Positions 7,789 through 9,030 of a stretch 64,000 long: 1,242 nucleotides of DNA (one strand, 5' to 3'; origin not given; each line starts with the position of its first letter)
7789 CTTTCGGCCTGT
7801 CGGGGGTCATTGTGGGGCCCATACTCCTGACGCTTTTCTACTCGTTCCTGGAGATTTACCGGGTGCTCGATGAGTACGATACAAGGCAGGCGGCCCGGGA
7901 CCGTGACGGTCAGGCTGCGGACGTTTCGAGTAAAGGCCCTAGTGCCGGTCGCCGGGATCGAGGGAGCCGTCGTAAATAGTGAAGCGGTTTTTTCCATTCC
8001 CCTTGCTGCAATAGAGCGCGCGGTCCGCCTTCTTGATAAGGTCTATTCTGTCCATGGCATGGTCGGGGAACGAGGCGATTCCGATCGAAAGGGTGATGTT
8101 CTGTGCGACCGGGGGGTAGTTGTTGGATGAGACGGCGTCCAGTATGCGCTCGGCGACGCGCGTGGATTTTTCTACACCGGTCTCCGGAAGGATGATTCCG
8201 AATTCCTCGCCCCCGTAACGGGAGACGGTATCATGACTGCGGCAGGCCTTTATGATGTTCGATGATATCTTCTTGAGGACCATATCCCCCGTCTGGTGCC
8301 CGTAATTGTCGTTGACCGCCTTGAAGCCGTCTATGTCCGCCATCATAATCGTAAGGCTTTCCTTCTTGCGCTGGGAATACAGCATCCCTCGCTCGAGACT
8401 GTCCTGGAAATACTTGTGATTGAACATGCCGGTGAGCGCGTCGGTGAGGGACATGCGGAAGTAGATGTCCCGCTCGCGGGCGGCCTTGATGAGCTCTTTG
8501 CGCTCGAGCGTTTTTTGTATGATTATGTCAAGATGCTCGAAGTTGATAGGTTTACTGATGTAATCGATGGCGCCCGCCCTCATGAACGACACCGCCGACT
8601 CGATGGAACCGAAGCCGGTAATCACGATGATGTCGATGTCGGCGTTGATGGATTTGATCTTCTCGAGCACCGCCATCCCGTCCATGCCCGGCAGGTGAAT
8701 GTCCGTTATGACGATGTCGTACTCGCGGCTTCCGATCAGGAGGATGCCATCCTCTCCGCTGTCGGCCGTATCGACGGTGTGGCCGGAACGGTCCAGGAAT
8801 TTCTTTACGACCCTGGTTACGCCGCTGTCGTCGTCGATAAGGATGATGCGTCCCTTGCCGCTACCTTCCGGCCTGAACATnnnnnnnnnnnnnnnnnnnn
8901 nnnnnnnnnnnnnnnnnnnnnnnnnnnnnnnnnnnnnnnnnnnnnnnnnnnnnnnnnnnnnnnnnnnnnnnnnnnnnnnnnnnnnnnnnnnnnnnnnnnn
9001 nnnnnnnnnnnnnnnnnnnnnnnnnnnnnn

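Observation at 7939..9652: Methyltransferase-like gene translationally fused in operon with an orphan REC-GGDEF response regulator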

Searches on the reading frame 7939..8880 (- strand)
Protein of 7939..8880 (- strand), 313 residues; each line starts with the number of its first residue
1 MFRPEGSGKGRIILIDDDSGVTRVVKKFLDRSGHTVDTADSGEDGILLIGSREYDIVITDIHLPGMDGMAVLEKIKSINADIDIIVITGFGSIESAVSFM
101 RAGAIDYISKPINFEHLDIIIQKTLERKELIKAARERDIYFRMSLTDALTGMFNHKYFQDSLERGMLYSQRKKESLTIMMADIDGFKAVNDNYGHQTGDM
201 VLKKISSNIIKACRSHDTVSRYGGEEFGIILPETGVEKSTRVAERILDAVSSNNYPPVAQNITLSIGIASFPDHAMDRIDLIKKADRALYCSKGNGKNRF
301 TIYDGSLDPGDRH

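Call 3: search_protein_families(library=pfam, proteins=[window:7939-8880:-], max_evalue=0.01)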
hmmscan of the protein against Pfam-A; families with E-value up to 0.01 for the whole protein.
window:7939-8880:- (313 aa): 2 families
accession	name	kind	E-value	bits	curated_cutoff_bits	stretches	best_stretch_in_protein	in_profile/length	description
PF00990.26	GGDEF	-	3.5e-43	147.6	23.8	1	145-299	2-161/161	Diguanylate cyclase, GGDEF domain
PF00072.30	Response_reg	-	3.3e-27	95.3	30.2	1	12-119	1-108/111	Response regulator receiver domain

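Call 4: search_protein_families(library=ncbifam, proteins=[window:7939-8880:-], max_evalue=0.01)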
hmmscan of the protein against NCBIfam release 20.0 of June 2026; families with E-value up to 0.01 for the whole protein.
window:7939-8880:- (313 aa): 119 families (the best 25 are shown)
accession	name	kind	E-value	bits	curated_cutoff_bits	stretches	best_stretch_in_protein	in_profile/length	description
NF007135.0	PRK09581.1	equivalog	4.6e-62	210.3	474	2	140-300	288-452/457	PleD family two-component system response regulator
NF047654.1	DiguCycDgcRLepto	equivalog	2.6e-48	164.4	500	1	11-300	4-293/295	diguanylate cyclase DgcR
TIGR00254.1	GGDEF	domain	6.8e-47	159.3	37.4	1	142-302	3-166/168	diguanylate cyclase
NF038266.1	diguan_SiaD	equivalog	1.6e-42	145.7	290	1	143-300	93-252/252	biofilm regulation diguanylate cyclase SiaD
NF041606.1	dguan_cyc_DgcA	equivalog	7e-40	137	370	1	139-302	173-338/340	diguanylate cyclase DgcA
NF007380.0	PRK09894.1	equivalog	1.3e-39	136.3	256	1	134-304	119-288/296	diguanylate cyclase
NF007423.1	PRK09966.1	equivalog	1.3e-35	123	325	1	136-293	231-390/390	diguanylate cyclase DgcN/YfiN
NF051473.1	DigCycDgcsShew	equivalog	2.1e-35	122.5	400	1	129-302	121-290/291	diguanylate cyclase DgcS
NF007298.0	PRK09776.1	equivalog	2e-34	118.7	1135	1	145-304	685-846/1111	diguanylate cyclase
NF050064.1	BlResRespRegCbrR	equivalog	6.5e-33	114.3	600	1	22-300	136-411/415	bile resistance response regulator CbrR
NF045675.1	PhdiestaseDibA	equivalog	1.9e-29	102.5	980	1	143-307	202-368/623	phosphodiesterase DibA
NF007474.0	PRK10060.1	equivalog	2.6e-29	101.9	782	1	142-304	235-396/663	cyclic di-GMP phosphodiesterase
NF047872.1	GGDEF_GdpS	equivalog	1.4e-27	96.8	400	1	144-300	187-347/355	GGDEF domain-containing protein GdpS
NF011955.1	PRK15426.1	equivalog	3.2e-26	91.6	408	1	146-304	400-562/564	cellulose biosynthesis regulator diguanylate cyclase DgcQ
NF007599.0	PRK10245.1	equivalog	4.4e-25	87.9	402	1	124-300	190-367/371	diguanylate cyclase AdrA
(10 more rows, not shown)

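Call 22: search_protein_families(library=padloc, proteins=[window:7939-8880:-], max_evalue=0.01)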
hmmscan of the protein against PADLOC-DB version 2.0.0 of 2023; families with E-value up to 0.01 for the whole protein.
window:7939-8880:- (313 aa): 3 families
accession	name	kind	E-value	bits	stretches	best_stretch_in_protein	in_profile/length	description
PDLC04725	PDC-M60B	-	7.6e-05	20.6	1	11-92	5-102/158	-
PDLC02133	Csn2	-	0.0021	15.7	1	74-214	43-189/249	-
PDLC00405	SduA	-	0.0059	14.2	1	10-70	7-67/323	DUF4263 domain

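Call 46: find_homologous_proteins(query=window:7939-8880:-, max_evalue=1e-30)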
Query window:7939-8880:- (313 aa): 2216 proteins with E <= 1e-30 among 8000 candidates; the best 120 are listed.
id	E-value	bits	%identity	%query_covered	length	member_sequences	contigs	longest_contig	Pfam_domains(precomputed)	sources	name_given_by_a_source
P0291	1.8e-185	633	91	100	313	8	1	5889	PF00990.27,PF00072.31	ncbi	-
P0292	5.6e-177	605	88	100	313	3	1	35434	PF00990.27,PF00072.31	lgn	-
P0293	4.3e-176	603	88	100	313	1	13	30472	PF00990.27,PF00072.31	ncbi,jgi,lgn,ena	jgi:diguanylate cyclase (GGDEF)-like protein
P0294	1.7e-175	601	88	100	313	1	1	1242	PF00990.27,PF00072.31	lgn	-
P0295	1.6e-173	594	86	100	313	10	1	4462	PF00990.27,PF00072.31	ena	-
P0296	3.3e-173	593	86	100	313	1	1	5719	PF00990.27,PF00072.31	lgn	-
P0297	5.0e-164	563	84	98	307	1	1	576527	PF00990.27,PF00072.31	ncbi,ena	-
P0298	1.5e-159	548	79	100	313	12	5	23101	PF00990.27,PF00072.31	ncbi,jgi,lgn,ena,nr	ncbi:MAG: diguanylate cyclase [Spirochaetota bacterium]|jgi:two-component system cell cycle response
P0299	5.1e-126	438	64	95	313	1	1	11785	PF24898.3,PF00990.27,PF00072.31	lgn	-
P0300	2.1e-122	426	65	99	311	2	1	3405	PF00990.27,PF00072.31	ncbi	-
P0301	1.9e-121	423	62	98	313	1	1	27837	PF00990.27,PF00072.31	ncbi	-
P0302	1.7e-120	420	61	97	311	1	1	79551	PF00990.27,PF00072.31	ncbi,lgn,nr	ncbi:MAG: diguanylate cyclase [Spirochaetes bacterium]|nr:MAG: diguanylate cyclase [Spirochaetota ba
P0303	1.8e-120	420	63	99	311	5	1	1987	PF00990.27,PF00072.31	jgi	-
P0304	7.6e-120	418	61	98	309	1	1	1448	PF00990.27,PF00072.31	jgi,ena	-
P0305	4.2e-118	412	60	97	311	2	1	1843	PF00990.27,PF00072.31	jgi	jgi:two-component system, cell cycle response regulator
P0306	2.5e-116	406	59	97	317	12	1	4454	PF00990.27,PF00072.31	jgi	jgi:diguanylate cyclase (GGDEF)-like protein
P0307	3.2e-116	406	59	98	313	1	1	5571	PF00990.27,PF00072.31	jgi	jgi:diguanylate cyclase (GGDEF)-like protein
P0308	1.2e-114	401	60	97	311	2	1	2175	PF00990.27,PF00072.31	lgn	-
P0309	7.5e-111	388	55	98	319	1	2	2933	PF00990.27,PF00072.31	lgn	-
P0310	9.7e-106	372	54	98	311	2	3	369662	PF00990.27,PF00072.31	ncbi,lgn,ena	-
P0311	2.4e-105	370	54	97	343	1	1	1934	PF00990.27,PF00072.31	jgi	jgi:two-component system cell cycle response regulator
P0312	2.1e-103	364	53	98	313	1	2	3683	PF00990.27,PF00072.31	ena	-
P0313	6.8e-98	346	55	97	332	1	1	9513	PF00990.27,PF00072.31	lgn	-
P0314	2.6e-97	344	50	100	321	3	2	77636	PF23198.2,PF00990.27,PF00072.31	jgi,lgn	jgi:diguanylate cyclase (GGDEF)-like protein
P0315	3.2e-95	337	51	96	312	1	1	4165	PF00990.27,PF00072.31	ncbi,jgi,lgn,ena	-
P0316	2.0e-75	272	47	81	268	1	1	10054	PF00990.27,PF00072.31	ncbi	-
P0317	1.5e-72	263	42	96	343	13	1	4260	PF00990.27,PF00072.31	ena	-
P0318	8.1e-72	260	40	96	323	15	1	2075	PF00990.27,PF00072.31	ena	-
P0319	1.6e-70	256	42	94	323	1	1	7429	PF00990.27,PF00072.31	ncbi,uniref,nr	ncbi:MAG: diguanylate cyclase [Candidatus Tectomicrobia bacterium]|uniref:diguanylate cyclase n=1 Ta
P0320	5.9e-70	254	40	95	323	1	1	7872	PF00990.27,PF00072.31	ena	-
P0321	2.1e-69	252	41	95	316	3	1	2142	PF00990.27,PF00072.31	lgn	-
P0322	1.0e-68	250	40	96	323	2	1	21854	PF00990.27,PF00072.31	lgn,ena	-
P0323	1.1e-68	250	39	96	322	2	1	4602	PF00990.27,PF00072.31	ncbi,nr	ncbi:MAG: hypothetical protein HW406_1692 [Candidatus Brocadiaceae bacterium]|nr:hypothetical protei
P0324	2.3e-68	249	39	94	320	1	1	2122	PF00990.27,PF00072.31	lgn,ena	-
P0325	4.3e-68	248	42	94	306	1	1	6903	PF00990.27,PF00072.31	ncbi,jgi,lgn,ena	ncbi:MAG: diguanylate cyclase [Pseudomonadota bacterium]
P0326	7.0e-68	247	42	93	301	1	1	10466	PF00990.27,PF00072.31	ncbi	ncbi:MAG: diguanylate cyclase [Candidatus Omnitrophota bacterium]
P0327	9.3e-68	247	41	92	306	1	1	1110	PF00990.27,PF00072.31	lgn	-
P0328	9.9e-68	247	40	94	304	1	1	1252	PF00990.27,PF00072.31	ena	-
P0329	1.5e-67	246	39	95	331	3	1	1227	PF00990.27,PF00072.31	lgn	-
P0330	7.0e-67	244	40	95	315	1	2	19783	PF00990.27,PF00072.31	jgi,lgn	-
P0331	1.0e-66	243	39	95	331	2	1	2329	PF00990.27,PF00072.31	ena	-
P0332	2.0e-66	243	40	96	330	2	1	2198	PF00990.27,PF00072.31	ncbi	ncbi:diguanylate cyclase [Candidatus Omnitrophota bacterium]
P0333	4.8e-66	241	40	95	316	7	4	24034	PF00990.27,PF00072.31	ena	-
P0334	8.1e-66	241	42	95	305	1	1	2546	PF00990.27,PF00072.31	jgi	-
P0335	9.5e-66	240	37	95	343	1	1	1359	PF00990.27,PF00072.31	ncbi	-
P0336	1.3e-65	240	42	93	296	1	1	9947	PF00990.27,PF00072.31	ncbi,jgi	-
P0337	1.7e-65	240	39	96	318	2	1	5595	PF00990.27,PF00072.31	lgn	-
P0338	2.2e-65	239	43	84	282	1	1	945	PF00990.27,PF00072.31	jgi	jgi:diguanylate cyclase (GGDEF)-like protein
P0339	2.6e-65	239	37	94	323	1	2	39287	PF00990.27,PF00072.31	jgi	-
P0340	4.9e-65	238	40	95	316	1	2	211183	PF00990.27,PF00072.31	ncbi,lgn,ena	-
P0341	1.2e-64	237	37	97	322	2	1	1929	PF00990.27,PF00072.31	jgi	-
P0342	2.4e-64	236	37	94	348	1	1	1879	PF00990.27,PF00072.31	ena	-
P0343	3.2e-64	235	39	95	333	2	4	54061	PF00990.27,PF00072.31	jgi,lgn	jgi:diguanylate cyclase (GGDEF)-like protein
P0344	5.6e-64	234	40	94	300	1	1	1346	PF00990.27,PF00072.31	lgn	-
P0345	7.1e-64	234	38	95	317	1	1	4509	PF00990.27,PF00072.31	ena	-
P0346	1.9e-63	233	40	93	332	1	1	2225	PF00990.27,PF00072.31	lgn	-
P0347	2.9e-63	232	41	95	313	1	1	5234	PF00990.27,PF00072.31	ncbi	-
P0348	4.8e-63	231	38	97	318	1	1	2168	PF00990.27,PF00072.31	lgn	-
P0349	5.8e-63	231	41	95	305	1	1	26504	PF00990.27,PF00072.31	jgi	jgi:two-component system, cell cycle response regulator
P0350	1.2e-62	230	40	95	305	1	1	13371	PF00990.27,PF00072.31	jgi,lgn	jgi:diguanylate cyclase (GGDEF)-like protein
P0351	1.6e-62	230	41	92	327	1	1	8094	PF00990.27,PF00072.31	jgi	jgi:diguanylate cyclase (GGDEF)-like protein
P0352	9.7e-62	227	40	95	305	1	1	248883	PF00990.27,PF00072.31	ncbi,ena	-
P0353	1.7e-61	226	39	96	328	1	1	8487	PF00990.27,PF00072.31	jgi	-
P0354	3.4e-60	222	37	94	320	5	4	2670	PF00990.27,PF00072.31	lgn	-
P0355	3.6e-60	222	36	94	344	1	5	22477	PF00990.27,PF00072.31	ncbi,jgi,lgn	-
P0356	2.4e-59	219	38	94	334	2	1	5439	PF00990.27,PF00072.31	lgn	-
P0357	5.2e-59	218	35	96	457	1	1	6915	PF22335.2,PF00990.27,PF00072.31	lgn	-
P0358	6.6e-59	218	40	92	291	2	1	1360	PF23198.2,PF00990.27,PF00072.31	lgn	-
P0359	7.7e-59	218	41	95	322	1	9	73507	PF00990.27,PF00072.31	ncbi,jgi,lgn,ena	-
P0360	3.0e-58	216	40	92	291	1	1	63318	PF00990.27,PF00072.31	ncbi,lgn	-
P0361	1.1e-57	214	38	94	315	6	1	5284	PF00990.27,PF00072.31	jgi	jgi:two-component system cell cycle response regulator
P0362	2.0e-57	213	37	95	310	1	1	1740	PF00990.27,PF00072.31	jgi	-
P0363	3.1e-56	209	40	92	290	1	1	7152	PF00990.27,PF00072.31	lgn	-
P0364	7.0e-56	208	39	93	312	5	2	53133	PF00990.27,PF00072.31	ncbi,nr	ncbi:MAG: GGDEF domain-containing response regulator [Desulfobacteraceae bacterium]|nr:GGDEF domain-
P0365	9.3e-56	208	38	95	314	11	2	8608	PF00990.27,PF00072.31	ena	-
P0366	1.4e-55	207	37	94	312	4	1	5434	PF00990.27,PF00072.31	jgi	jgi:diguanylate cyclase (GGDEF)-like protein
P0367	2.3e-55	206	35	95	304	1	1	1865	PF00990.27,PF00072.31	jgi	-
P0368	2.9e-55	206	36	92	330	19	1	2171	PF00990.27,PF00072.31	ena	-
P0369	6.2e-55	205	36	94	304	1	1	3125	PF00990.27,PF00072.31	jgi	jgi:diguanylate cyclase (GGDEF)-like protein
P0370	1.4e-54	204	37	94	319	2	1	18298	PF00990.27,PF00072.31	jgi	jgi:diguanylate cyclase (GGDEF)-like protein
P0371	1.4e-54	204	38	92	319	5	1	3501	PF00990.27,PF00072.31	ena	-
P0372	1.5e-54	204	39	93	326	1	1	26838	PF00990.27,PF00072.31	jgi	jgi:diguanylate cyclase (GGDEF)-like protein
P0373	2.3e-54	203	38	95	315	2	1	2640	PF00990.27,PF00072.31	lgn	-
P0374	2.7e-54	203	36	93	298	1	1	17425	PF00990.27,PF00072.31,PF20161.6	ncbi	ncbi:diguanylate cyclase [Candidatus Omnitrophota bacterium]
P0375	4.3e-54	202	32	93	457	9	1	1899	PF23198.2,PF00990.27,PF00072.31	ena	-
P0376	9.4e-54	201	39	93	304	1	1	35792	PF00990.27,PF00072.31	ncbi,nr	ncbi:MAG: diguanylate cyclase [Desulfobacterales bacterium]|nr:diguanylate cyclase [Desulfobacterale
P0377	1.1e-53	201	33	97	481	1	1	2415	PF00990.27,PF00072.31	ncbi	-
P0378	1.3e-53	201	39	93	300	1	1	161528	PF00990.27,PF00072.31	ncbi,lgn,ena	-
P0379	1.4e-53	200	38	93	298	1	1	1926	PF00990.27,PF00072.31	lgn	-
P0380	2.0e-53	200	36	94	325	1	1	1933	PF00990.27,PF00072.31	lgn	-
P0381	2.1e-53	200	38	93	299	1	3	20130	PF00990.27,PF00072.31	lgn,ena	-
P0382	2.5e-53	200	39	93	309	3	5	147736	PF00990.27,PF00072.31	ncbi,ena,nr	ncbi:MAG: diguanylate cyclase [Desulfobacterales bacterium]|nr:diguanylate cyclase [Desulfobacterale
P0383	2.7e-53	199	39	93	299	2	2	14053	PF00990.27,PF00072.31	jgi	jgi:two-component system, cell cycle response regulator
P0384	3.1e-53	199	32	94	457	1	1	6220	PF00990.27,PF00072.31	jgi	jgi:two-component system cell cycle response regulator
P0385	3.4e-53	199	36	93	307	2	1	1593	PF22335.2,PF00990.27,PF00072.31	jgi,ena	-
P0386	3.7e-53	199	32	93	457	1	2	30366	PF23198.2,PF00990.27,PF00072.31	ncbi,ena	-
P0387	3.8e-53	199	37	92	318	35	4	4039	PF00990.27,PF00072.31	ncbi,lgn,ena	-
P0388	3.9e-53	199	39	93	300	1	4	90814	PF00990.27,PF00072.31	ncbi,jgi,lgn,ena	-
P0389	4.8e-53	199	31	94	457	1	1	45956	PF23198.2,PF00990.27,PF00072.31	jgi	jgi:two-component system, cell cycle response regulator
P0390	4.8e-53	199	37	94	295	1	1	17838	PF22335.2,PF00990.27,PF00072.31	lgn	-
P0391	4.9e-53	199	38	80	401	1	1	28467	PF00990.27,PF00072.31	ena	-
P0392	5.1e-53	199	36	93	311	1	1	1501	PF00990.27,PF00072.31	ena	-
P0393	6.2e-53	198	31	95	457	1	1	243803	PF23198.2,PF00990.27,PF00072.31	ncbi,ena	-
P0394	7.0e-53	198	38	93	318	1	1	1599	PF00990.27,PF00072.31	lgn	-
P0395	7.2e-53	198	39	95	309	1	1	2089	PF00990.27,PF00072.31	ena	-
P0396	8.1e-53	198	31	94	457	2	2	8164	PF23198.2,PF00990.27,PF00072.31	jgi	jgi:two-component system cell cycle response regulator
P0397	8.7e-53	198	38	93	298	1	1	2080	PF00990.27,PF00072.31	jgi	jgi:diguanylate cyclase (GGDEF)-like protein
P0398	1.3e-52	197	36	95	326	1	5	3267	PF00990.27,PF00072.31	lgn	-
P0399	1.5e-52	197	36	95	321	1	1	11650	PF00990.27,PF00072.31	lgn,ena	-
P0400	1.7e-52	197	30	95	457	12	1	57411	PF23198.2,PF00990.27,PF00072.31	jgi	jgi:two-component system cell cycle response regulator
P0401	2.2e-52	196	37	94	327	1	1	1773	PF00990.27,PF00072.31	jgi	jgi:two-component system cell cycle response regulator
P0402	2.4e-52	196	37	94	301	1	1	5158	PF00990.27,PF00072.31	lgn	-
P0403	3.2e-52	196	38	94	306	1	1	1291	PF00990.27,PF00072.31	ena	-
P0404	3.6e-52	196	38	95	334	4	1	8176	PF00990.27,PF00072.31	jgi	jgi:two-component system cell cycle response regulator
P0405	3.7e-52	196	38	93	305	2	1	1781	PF00990.27,PF00072.31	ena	-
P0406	3.7e-52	196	38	93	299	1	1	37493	PF00990.27,PF00072.31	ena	-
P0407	3.7e-52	196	32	76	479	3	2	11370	PF00990.27,PF00072.31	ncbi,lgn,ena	ncbi:MAG: diguanylate cyclase [Deltaproteobacteria bacterium]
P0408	3.7e-52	196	36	94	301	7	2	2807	PF00990.27,PF00072.31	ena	-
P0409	4.1e-52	196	38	93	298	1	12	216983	PF00990.27,PF00072.31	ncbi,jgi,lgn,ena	-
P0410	4.2e-52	196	37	93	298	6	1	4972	PF00990.27,PF00072.31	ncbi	-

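Call 67: find_encoding_contigs(protein=P0310, flank=6000, max_places=1)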
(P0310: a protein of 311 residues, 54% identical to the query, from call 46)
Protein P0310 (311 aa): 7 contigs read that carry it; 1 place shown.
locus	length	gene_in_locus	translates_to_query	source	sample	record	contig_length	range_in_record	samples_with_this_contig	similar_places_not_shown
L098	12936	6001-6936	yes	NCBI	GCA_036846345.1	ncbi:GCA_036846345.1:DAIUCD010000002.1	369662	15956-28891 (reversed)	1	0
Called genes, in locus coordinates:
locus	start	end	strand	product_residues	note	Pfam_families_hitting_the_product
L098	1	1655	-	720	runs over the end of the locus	PF02629:CoA_binding, PF13380:CoA_binding_2, PF13607:Succ_CoA_lig, PF13549:ATP-grasp_5, PF08442:ATP-grasp_2 (weak)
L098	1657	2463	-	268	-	PF00378:ECH_1, PF16113:ECH_2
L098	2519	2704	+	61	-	-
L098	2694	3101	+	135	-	-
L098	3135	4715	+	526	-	PF00501:AMP-binding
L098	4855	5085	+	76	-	PF11127:YgaP-like_TM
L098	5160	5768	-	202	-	PF01841:Transglut_core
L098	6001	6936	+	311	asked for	PF00072:Response_reg, PF00990:GGDEF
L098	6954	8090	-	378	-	PF01594:AI-2E_transport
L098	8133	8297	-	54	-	-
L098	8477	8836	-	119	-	PF08378:NERD, PF02021:UPF0102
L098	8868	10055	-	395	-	PF13487:HD_5, PF01966:HD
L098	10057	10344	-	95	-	PF01312:Bac_export_2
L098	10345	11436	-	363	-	PF02120:Flg_hook (weak)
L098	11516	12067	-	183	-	PF01351:RNase_HII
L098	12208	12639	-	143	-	PF01245:Ribosomal_L19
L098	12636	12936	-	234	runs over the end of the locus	PF01746:tRNA_m1G_MT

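Call 68: find_encoding_contigs(protein=P0314, flank=6000, max_places=1)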
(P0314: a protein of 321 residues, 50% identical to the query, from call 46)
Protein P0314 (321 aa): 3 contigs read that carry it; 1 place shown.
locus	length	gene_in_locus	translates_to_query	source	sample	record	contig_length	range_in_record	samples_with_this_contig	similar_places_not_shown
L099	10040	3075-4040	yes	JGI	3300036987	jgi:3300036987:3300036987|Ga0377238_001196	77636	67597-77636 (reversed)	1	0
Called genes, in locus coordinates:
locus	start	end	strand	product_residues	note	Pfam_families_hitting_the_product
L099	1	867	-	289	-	?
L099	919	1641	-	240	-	PF00378:ECH_1, PF16113:ECH_2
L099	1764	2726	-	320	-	PF12146:Hydrolase_4, PF12697:Abhydrolase_6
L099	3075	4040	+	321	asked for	PF23198:PDE8A_N (weak), PF00072:Response_reg, PF00990:GGDEF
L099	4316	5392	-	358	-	PF01594:AI-2E_transport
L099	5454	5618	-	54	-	-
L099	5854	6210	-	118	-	PF08378:NERD (weak), PF02021:UPF0102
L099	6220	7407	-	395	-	PF13487:HD_5, PF01966:HD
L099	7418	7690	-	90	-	PF01312:Bac_export_2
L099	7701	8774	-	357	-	-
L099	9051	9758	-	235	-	-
